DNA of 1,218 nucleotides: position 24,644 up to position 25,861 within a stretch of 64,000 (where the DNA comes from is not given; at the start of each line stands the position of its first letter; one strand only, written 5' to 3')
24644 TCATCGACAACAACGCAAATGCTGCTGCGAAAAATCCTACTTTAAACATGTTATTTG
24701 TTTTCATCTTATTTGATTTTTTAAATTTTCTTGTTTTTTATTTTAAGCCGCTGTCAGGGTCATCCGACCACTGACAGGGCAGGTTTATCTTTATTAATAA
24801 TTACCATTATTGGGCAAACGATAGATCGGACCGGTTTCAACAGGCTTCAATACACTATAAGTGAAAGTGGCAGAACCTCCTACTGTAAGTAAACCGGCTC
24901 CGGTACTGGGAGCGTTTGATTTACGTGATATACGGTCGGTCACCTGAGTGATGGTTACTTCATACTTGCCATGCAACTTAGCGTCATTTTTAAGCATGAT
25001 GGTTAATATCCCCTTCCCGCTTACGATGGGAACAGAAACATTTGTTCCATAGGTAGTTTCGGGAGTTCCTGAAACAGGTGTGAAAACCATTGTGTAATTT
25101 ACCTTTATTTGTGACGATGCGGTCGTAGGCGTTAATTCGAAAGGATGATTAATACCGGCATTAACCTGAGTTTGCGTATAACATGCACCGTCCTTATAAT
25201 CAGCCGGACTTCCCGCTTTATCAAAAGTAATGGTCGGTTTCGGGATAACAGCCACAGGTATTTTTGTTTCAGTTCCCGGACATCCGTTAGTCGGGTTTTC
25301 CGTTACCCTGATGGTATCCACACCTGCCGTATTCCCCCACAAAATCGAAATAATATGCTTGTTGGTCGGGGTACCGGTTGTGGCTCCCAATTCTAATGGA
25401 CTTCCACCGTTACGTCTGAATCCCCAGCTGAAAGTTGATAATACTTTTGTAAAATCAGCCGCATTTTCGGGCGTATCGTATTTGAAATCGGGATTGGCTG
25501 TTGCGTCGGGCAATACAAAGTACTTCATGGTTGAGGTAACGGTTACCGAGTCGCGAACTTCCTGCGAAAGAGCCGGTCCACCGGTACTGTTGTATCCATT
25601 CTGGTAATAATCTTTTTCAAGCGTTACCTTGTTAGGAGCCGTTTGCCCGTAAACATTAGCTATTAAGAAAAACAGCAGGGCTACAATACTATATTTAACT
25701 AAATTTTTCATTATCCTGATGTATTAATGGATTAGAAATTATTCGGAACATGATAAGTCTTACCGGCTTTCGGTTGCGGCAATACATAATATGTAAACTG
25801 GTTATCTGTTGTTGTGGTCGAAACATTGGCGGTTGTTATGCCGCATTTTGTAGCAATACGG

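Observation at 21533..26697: T9SS-linked five-gene operon: three tandem uncharacterised paralogues share a module with a type-B-CTD cargo that has its own PorP/SprF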

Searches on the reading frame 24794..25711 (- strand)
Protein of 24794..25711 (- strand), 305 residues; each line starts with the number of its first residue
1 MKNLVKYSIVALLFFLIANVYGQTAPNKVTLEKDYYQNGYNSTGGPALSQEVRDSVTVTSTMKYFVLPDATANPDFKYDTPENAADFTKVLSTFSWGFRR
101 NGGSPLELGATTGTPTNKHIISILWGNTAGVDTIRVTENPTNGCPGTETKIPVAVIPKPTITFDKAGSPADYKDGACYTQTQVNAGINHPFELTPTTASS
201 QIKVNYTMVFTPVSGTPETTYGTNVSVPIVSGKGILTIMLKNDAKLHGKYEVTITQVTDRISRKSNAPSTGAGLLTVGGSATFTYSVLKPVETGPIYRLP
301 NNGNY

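Call 3: search_protein_families(library=pfam, proteins=[window:24794-25711:-], max_evalue=1)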
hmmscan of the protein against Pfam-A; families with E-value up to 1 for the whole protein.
window:24794-25711:- (305 aa): 0 families

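Call 4: search_protein_families(library=ncbifam, proteins=[window:24794-25711:-], max_evalue=1)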
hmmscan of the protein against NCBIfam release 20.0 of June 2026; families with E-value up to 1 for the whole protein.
window:24794-25711:- (305 aa): 0 families

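Call 9: find_homologous_proteins(query=window:24794-25711:-, max_evalue=0.001)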
Query window:24794-25711:- (305 aa): 32 proteins with E <= 0.001 among 2208 candidates.
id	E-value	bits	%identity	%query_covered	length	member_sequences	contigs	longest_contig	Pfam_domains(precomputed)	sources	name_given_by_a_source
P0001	2.1e-199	679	100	100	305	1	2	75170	-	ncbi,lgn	-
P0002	6.8e-120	418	66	100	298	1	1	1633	-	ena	-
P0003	4.8e-87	310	54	100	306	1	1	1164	-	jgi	jgi:hypothetical protein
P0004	2.0e-82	295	54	99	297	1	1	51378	-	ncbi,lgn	-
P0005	4.5e-81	291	53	100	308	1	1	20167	-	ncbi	-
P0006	1.2e-77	279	55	95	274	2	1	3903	-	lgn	-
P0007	3.7e-72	261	48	99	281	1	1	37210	-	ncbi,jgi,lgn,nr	ncbi:MAG: hypothetical protein LBL04_05300 [Bacteroidales bacterium]|jgi:hypothetical protein|nr:hyp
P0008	4.0e-71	258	51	99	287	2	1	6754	-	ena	-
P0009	4.0e-70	255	51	99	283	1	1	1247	-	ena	-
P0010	6.9e-69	251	49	99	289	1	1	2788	-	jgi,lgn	jgi:hypothetical protein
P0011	2.4e-67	245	50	99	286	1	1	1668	-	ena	-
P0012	2.4e-66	242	47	99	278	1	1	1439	-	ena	-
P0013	1.2e-64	237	49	99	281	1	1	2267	-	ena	-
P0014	5.6e-58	215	47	98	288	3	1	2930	-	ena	-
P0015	2.2e-57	213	47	98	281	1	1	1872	-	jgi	jgi:hypothetical protein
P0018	3.5e-53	199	43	99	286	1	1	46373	-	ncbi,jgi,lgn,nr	ncbi:MAG: hypothetical protein LBQ60_18335 [Bacteroidales bacterium]|jgi:hypothetical protein|nr:hyp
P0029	5.6e-33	133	38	99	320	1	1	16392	-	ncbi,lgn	-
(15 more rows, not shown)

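Call 11: find_encoding_contigs(protein=P0004, flank=8000, max_places=3)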
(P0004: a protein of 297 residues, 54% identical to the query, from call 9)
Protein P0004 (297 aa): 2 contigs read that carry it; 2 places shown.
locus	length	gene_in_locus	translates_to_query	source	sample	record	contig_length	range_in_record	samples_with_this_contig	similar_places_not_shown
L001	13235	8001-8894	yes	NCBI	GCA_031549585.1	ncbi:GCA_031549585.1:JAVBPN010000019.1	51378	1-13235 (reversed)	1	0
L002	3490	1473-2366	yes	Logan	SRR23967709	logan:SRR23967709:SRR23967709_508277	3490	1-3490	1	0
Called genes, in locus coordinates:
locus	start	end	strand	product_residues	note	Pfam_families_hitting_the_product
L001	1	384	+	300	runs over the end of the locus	PF27840:ScmC (weak), PF07475:Hpr_kinase_C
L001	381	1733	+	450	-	-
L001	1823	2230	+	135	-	PF01880:Desulfoferrodox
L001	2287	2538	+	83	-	PF04226:Transgly_assoc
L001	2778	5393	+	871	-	PF01411:tRNA-synt_2c, PF07973:tRNA_SAD, PF02272:DHHA1 (weak)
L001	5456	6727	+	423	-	PF09861:Lar_N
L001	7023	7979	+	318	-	-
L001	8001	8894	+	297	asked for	-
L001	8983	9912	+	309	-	-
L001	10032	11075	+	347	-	PF13585:CHU_C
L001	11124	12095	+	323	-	PF11751:PorP_SprF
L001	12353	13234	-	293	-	?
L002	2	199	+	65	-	?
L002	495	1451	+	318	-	-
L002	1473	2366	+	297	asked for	-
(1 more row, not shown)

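Call 12: find_encoding_contigs(protein=P0007, flank=8000, max_places=3)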
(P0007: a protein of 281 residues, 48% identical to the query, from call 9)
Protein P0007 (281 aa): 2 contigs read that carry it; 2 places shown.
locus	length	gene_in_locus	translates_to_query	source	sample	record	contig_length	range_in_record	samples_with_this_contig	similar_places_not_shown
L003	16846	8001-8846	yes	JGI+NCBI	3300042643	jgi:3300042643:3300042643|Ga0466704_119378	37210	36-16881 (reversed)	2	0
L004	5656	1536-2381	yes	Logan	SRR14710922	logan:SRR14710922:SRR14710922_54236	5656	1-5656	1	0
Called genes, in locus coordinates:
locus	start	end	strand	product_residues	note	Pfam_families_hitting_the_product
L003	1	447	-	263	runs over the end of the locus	PF01182:Glucosamine_iso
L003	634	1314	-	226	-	-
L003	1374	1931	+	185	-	PF00881:Nitroreductase, PF14512:TM1586_NiRdase (weak), PF00881:Nitroreductase, PF14512:TM1586_NiRdase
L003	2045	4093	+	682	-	PF07715:Plug, PF00593:TonB_dep_Rec_b-barrel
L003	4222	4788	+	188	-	PF00578:AhpC-TSA, PF08534:Redoxin, PF10417:1-cysPrx_C (weak)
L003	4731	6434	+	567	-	PF00890:FAD_binding_2 (faint), PF13192:Thioredoxin_3 (weak), PF01262:AlaDh_PNT_C (faint), PF01134:GIDA (faint), PF01266:DAO (faint), PF07992:Pyr_redox_2, PF13738:Pyr_redox_3, PF00070:Pyr_redox, +3 more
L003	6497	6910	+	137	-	PF01475:FUR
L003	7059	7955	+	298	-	-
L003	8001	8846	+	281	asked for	-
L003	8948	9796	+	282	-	-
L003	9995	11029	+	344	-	PF13585:CHU_C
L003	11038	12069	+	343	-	PF11751:PorP_SprF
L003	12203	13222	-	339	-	PF08545:ACP_syn_III, PF08541:ACP_syn_III_C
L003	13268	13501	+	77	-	-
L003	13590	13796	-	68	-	-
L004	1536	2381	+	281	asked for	-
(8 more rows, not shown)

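Call 13: find_encoding_contigs(protein=P0018, flank=8000, max_places=3)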
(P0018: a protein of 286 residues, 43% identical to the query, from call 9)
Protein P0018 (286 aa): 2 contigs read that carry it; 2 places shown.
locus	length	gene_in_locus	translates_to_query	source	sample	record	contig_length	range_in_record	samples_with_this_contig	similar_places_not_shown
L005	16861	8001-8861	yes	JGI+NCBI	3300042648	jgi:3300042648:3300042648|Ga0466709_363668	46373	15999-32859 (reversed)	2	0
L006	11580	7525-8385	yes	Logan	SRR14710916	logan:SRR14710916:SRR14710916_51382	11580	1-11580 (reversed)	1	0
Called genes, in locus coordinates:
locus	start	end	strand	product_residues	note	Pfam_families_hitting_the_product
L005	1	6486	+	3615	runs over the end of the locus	PF00801:PKD, PF18911:PKD_4, PF00801:PKD (weak), PF18911:PKD_4 (weak), PF13585:CHU_C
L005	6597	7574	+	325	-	PF11751:PorP_SprF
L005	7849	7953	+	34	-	-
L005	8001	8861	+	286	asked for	-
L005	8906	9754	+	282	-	-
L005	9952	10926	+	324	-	PF13585:CHU_C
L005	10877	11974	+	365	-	PF11751:PorP_SprF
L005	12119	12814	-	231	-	PF01386:Ribosomal_L25p, PF14693:Ribosomal_TL5_C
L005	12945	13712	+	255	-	PF00480:ROK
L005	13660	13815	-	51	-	-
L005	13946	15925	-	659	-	PF07676:PD40 (weak), PF13620:CarboxypepD_reg, PF13715:CarbopepD_reg_2 (faint), PF00691:OmpA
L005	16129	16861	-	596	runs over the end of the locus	PF00009:GTP_EFTU, PF03144:GTP_EFTU_D2 (weak), PF14492:EFG_III (faint), PF00679:EFG_C, PF06421:LepA_C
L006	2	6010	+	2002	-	?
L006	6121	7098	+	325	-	PF11751:PorP_SprF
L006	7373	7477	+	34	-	-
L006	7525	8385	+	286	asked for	-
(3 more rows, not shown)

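Call 17: search_solved_structures(query=A2, max_evalue=10, show_alignments=2)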
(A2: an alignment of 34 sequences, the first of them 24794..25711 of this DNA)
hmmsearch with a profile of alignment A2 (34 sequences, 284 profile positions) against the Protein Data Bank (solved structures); distinct sequences matched with E-value up to 10: 0.
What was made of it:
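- Tried and rejected: A PDB sequence search with the family profile gave no hit at E<=10 (call 17).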

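Call 18: find_encoding_contigs(protein=P0029, flank=8000, max_places=2)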
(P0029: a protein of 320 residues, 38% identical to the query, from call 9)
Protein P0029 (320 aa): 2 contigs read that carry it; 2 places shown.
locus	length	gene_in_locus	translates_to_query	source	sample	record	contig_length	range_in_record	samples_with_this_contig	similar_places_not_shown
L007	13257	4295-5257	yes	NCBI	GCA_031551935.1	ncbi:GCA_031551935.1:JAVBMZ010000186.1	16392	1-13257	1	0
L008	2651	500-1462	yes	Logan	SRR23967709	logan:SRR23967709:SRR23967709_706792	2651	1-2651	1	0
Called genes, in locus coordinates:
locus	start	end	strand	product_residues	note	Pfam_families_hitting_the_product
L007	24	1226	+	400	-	PF00144:Beta-lactamase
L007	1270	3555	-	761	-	PF05170:AsmA, PF05359:DUF748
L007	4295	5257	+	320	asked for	-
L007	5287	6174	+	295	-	-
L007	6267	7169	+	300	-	-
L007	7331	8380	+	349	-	PF13585:CHU_C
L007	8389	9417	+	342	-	PF11751:PorP_SprF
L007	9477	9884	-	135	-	PF13279:4HBT_2, PF03061:4HBT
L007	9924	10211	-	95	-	-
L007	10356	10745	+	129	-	-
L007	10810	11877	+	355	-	PF06832:BiPBP_C (weak), PF17957:Big_7, PF05096:Glu_cyclase_2, PF21959:DUF6923 (faint)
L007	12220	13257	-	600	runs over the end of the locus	PF00009:GTP_EFTU, PF01926:MMR_HSR1 (weak), PF22042:EF-G_D2, PF03144:GTP_EFTU_D2, PF00679:EFG_C, PF21018:BipA_C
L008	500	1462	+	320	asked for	-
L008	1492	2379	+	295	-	-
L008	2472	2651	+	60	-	?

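Call 19: find_encoding_contigs(protein=P0005, flank=8000, max_places=2)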
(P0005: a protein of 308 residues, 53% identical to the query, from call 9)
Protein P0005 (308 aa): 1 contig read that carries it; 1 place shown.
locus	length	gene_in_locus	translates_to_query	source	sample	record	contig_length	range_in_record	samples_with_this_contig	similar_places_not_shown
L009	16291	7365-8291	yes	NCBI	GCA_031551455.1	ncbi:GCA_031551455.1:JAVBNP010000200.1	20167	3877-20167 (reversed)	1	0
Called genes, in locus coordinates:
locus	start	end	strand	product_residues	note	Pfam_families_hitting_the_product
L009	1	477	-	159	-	?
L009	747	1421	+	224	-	PF00730:HhH-GPD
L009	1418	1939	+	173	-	PF02870:Methyltransf_1N, PF01035:DNA_binding_1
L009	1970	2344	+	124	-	PF03992:ABM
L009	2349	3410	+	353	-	PF02805:Ada_Zn_binding, PF12833:HTH_18, PF02870:Methyltransf_1N, PF01035:DNA_binding_1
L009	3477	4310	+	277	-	PF02498:Bro-N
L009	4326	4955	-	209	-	PF05724:TPMT, PF13489:Methyltransf_23, PF08241:Methyltransf_11, PF08242:Methyltransf_12 (weak), PF13649:Methyltransf_25, PF13847:Methyltransf_31 (weak)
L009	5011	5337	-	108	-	PF00893:Multi_Drug_Res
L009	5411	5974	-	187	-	PF00027:cNMP_binding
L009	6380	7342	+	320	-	-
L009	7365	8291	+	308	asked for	-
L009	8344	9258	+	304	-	-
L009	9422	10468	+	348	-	PF13585:CHU_C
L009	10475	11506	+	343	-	PF11751:PorP_SprF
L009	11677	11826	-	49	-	-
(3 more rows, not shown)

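Call 24: predict_structure(alignment_id=A2)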
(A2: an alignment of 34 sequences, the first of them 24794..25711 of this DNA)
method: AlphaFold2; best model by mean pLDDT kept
length: 305 residues; sequences in the alignment: 34
mean_pLDDT: 79.4   pTM: 0.69
mean pLDDT of the five models: 79.4, 78.7, 78.4, 77.4, 76.2
residues with pLDDT >= 90: 99; 70-90: 133; 50-70: 39; < 50: 34
segments of 3 or more residues with pLDDT < 50: 22-35, 39-45, 103-115
pLDDT, mean of each block of 10 residues (from residue 1): 70 65 43 46 50 83 86 85 79 80 45 55 86 87 87 91 74 91 96 92 95 91 88 93 93 94 89 81 94 84 61
secondary structure, 60 per line:
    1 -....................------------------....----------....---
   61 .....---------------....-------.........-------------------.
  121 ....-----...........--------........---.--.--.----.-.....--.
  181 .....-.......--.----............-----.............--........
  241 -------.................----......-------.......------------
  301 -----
elements in order: H2-21 H40-43 E54-57 E61-65 H81-84 E92-100 E120-124 E130-140 E149-156 E173-177 H180-185 E187-193 E201-212 E218-230 E233-240 E248-259 H260-264 H271-274 E282-288
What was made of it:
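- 24794..25711 (-): P2: second paralogue (305 aa). Same architecture, with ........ and an A-type tail .................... The AF2 model has pLDDT 79.4 and shows two beta-sandwiches (about residues 54-156 and 173-288) with the tail as coil (call 24).
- In the P2 model the tail lies outside the last strand (call 24). The tail has pLDDT about 84 in the monomer model, so it may pack in cis (call 24).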

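Call 27: fold_search(model_id=the predicted structure, library=pdb)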
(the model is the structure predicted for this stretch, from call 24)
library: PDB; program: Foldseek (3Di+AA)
matches with E <= 10: 1825; with E <= 0.001: 126
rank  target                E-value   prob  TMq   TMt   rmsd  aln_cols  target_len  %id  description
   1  1ry7_B                8.7e-06  1.00  0.23  0.28  11.4       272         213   12  Crystal Structure of the 3 Ig form of FGFR3c in complex with FGF1 (released 2004-02-10)
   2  5oyj_D                1.6e-05  1.00  0.28  0.35  11.8       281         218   13  Crystal structure of VEGFR-2 domains 4-5 in complex with DARPin D4b (released 2018-03-14)
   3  2fdb_P                1.9e-05  1.00  0.23  0.32  10.5       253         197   12  Crystal Structure of Fibroblast growth factor (FGF)8b in complex with FGF Receptor (FGFR) 2c (released 2006-02-07)
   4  6sdb_A                2.0e-05  1.00  0.22  0.30  10.4       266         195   11  Chimeric titin Z1Z2 functionalized with a KLER exogenous peptide from decorin (released 2019-09-18)
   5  8s80_F                2.1e-05  1.00  0.22  0.29  14.2       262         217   12  Domains 4 and 5 of Sap S-layer protein from Bacillus anthracis (released 2024-11-20)
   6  2iep_A                2.2e-05  1.00  0.24  0.33  10.3       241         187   14  Crystal structure of immunoglobulin-like domains 1 and 2 of the receptor tyrosine kinase MuSK (released 2006-11-28)
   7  8sgt_A                2.8e-05  0.99  0.21  0.12  11.1       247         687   10  Cryo-EM structure of human NCX1 in Ca2+ bound, activated state (group II in the presence of 0.5 mM Ca2+) (released 2023-10-11)
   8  2vkx_E                2.9e-05  1.00  0.23  0.31  14.0       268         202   13  Human NCAM, FN3 domains 1 and 2, M610R mutant (released 2008-02-26)
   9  4aq1_C                3.8e-05  0.99  0.21  0.13  12.1       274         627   14  Structure of the SbsB S-layer protein of Geobacillus stearothermophilus PV72p2 in complex with nanobody KB6 (released 2012-06-13)
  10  9eti_R                4.3e-05  0.99  0.19  0.26  14.0       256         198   10  Complex structure of IL-36R D1-D2 domain with 36R-D481 and BI655130 Fab (released 2025-02-26)
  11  9ba4_A                4.8e-05  1.00  0.34  0.14  12.4       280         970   11  Full-length cross-linked Contactin 2 (CNTN2) (released 2024-07-17)
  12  1ev2_H                4.8e-05  1.00  0.22  0.30  10.0       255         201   10  CRYSTAL STRUCTURE OF FGF2 IN COMPLEX WITH THE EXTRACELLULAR LIGAND BINDING DOMAIN OF FGF RECEPTOR 2 (FGFR2) (released 2000-05-31)
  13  5w59_B                4.8e-05  1.00  0.22  0.28  10.1       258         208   12  Crystal structure of a monomeric human FGF9 in complex with the ectodomain of human FGFR1c (released 2017-08-16)
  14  3f84_A                4.8e-05  0.99  0.23  0.23  14.1       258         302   14  Structure of fusion complex of major pilin CfaB and major pilin CfaB of CFA/I pilus from ETEC E. coli (released 2009-08-11)
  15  3mj7_A                5.0e-05  0.99  0.20  0.25  12.0       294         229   12  Crystal structure of the complex of JAML and Coxsackie and Adenovirus receptor, CAR (released 2010-09-22)
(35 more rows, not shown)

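Call 28: search_protein_representatives(alignment_id=A2)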
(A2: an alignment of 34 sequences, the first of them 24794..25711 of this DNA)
Query: 34 sequences, 284 profile positions. Proteins with E-value up to 0.001 (for the whole library): 984; up to 1e-10: 476; up to 1e-30: 125. The best 150 are listed.
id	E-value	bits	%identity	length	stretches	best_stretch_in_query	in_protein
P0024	2.1e-104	364.9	-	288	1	1-283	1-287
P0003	1.7e-103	361.9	-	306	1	1-283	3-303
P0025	2.6e-103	361.4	-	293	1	1-284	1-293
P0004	3.0e-103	361.2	-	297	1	1-284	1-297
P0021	3.2e-102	357.8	-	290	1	1-284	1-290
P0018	2.7e-100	351.5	-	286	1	1-283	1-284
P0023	2.1e-95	335.4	-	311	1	1-284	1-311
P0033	1.3e-94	332.8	-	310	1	6-284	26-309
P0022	2.8e-94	331.7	-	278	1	1-283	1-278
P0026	1.4e-93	329.4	-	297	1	1-283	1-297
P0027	2.6e-93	328.5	-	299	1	1-284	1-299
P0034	1.3e-92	326.3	-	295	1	1-284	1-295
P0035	1.9e-92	325.7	-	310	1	1-284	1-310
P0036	2.1e-91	322.3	-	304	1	1-284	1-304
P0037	2.4e-86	305.7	-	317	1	5-284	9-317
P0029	9.3e-79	280.8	-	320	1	2-284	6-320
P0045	6.3e-70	251.8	-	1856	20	87-153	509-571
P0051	3.9e-64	232.8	-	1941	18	88-220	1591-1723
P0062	8.2e-56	205.5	-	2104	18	87-218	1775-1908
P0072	1.2e-48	182.0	-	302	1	1-283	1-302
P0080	2.0e-46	174.7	-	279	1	7-283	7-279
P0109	3.2e-38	147.8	-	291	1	1-283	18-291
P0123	5.5e-36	140.5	-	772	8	87-159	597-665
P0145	1.3e-30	122.8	-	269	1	3-283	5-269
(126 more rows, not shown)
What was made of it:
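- Tried and rejected: The exhaustive profile search gave 984 hits (call 28).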

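Call 29: search_protein_families(library=pfam, proteins=[P0045, P0051, P0062, P0123], max_evalue=0.001)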
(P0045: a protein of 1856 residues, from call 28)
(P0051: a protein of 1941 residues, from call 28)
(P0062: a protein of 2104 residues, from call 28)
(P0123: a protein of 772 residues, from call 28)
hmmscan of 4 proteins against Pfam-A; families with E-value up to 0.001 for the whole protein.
P0045 (1856 aa): 3 families
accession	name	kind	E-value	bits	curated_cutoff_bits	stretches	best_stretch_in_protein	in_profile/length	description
PF19408.5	PKD_6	-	1.5e-156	509.6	25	18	1675-1744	5-75/82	PKD-like domain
PF18962.6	Por_Secre_tail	-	1.5e-09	38.5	27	1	1778-1852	1-75/75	Secretion system C-terminal sorting domain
PF06832.18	BiPBP_C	-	0.00015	22.1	26.8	0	900-977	9-83/90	Penicillin-Binding Protein C-terminus Family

P0051 (1941 aa): 2 families
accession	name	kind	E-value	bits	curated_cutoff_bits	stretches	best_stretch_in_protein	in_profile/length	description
PF19408.5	PKD_6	-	1.1e-142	465.1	25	16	1316-1384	5-74/82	PKD-like domain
PF18962.6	Por_Secre_tail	-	1e-11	45.4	27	1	1865-1939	1-75/75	Secretion system C-terminal sorting domain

P0062 (2104 aa): 3 families
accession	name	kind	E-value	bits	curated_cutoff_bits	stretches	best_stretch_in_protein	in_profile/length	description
PF19408.5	PKD_6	-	1.3e-149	487.3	25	16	1160-1232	4-76/82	PKD-like domain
PF18962.6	Por_Secre_tail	-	3.3e-11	43.8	27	1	2027-2101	1-75/75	Secretion system C-terminal sorting domain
PF02368.24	Big_2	-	0.00018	21.8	22.8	1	403-439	36-72/79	Bacterial Ig-like domain (group 2)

P0123 (772 aa): 5 families
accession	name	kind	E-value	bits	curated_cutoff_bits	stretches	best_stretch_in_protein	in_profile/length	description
PF19408.5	PKD_6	-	4.1e-91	299.9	25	8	235-307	4-77/82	PKD-like domain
PF18299.6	R2K_2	-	5.1e-09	36.6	26.2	0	107-134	106-133/147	ATP-grasp domain, R2K clade family 2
PF14243.11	R2K_3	-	3.4e-07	31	26.3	0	277-308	126-157/169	ATP-grasp domain, R2K clade family 3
PF02870.21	Methyltransf_1N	-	9.2e-06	26.5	21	0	410-423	10-23/71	6-O-methylguanine DNA methyltransferase, ribonuclease-like domain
PF24312.1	Ig-like_POM152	-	1.3e-05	25.9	27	1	664-733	7-83/89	Nucleoporin POM152, Ig-like domain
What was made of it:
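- PKD_6 arrays in the hits of call 29 carry T9SS CTDs.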

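Call 31: find_related_loci(query=A2, collection=genome_contigs, flank=7000)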
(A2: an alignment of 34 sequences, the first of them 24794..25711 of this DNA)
Query A2 (305 aa) in genome_contigs; peptide patterns used: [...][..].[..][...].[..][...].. (x = any residue, [..] = any of these).
28 stretches matched a pattern; 6 encode a relative of the query (tblastn E <= 1e-3); 6 distinct loci.
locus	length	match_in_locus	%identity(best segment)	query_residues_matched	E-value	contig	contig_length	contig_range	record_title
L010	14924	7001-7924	53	1-305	2e-91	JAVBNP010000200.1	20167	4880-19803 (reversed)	MAG: Bacteroidales bacterium isolate EPI_MAG_00084 c_000001045020, whole genome shotgun sequence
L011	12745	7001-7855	56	1-302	7e-90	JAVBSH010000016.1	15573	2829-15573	MAG: Bacteroidales bacterium isolate EPI_MAG_00218 c_000005982332, whole genome shotgun sequence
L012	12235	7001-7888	54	1-302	3e-88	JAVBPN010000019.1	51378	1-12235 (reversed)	MAG: Bacteroidales bacterium isolate EPI_MAG_00140 c_000001996462, whole genome shotgun sequence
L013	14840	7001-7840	48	1-302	7e-81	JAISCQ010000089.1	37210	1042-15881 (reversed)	MAG: Bacteroidales bacterium isolate Gx481_bin90 k119_4655657, whole genome shotgun sequence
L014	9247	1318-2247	41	3-302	1e-55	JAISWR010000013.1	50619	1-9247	MAG: Bacteroidales bacterium isolate Nc350_bin140 k119_3545869, whole genome shotgun sequence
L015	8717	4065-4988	39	1-300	3e-52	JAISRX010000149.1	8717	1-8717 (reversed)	MAG: Bacteroidales bacterium isolate Kf353_bin88 k119_5723701, whole genome shotgun sequence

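Call 35: find_encoding_contigs(protein=P0080, flank=10000, max_places=2)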
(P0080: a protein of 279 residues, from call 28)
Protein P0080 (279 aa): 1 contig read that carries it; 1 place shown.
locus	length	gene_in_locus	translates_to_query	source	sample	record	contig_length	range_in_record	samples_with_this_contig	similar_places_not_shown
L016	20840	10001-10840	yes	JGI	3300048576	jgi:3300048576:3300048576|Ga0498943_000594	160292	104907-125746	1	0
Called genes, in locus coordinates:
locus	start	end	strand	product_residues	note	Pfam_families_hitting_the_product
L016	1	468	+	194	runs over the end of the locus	PF01386:Ribosomal_L25p, PF14693:Ribosomal_TL5_C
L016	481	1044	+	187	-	PF01195:Pept_tRNA_hydro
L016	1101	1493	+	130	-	PF01479:S4, PF28601:HSP15_C (weak)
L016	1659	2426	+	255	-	PF00106:adh_short, PF08659:KR, PF13460:NAD_binding_10 (weak), PF13561:adh_short_C2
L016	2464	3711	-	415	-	PF07228:SpoIIE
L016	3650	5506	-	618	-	PF00037:Fer4 (weak), PF12837:Fer4_6 (weak), PF12838:Fer4_7, PF13187:Fer4_9 (weak), PF13237:Fer4_10, PF14697:Fer4_21 (weak), PF02906:Fe_hyd_lg_C, PF04060:FeS, +2 more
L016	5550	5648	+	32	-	-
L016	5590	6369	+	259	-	-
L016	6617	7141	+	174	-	PF01408:GFO_IDH_MocA, PF02629:CoA_binding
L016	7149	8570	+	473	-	PF04055:Radical_SAM, PF06968:BATS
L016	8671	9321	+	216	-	PF00072:Response_reg, PF00196:GerE, PF13384:HTH_23 (weak)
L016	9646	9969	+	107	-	PF00072:Response_reg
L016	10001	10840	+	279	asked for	-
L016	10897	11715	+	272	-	-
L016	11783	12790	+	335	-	PF13585:CHU_C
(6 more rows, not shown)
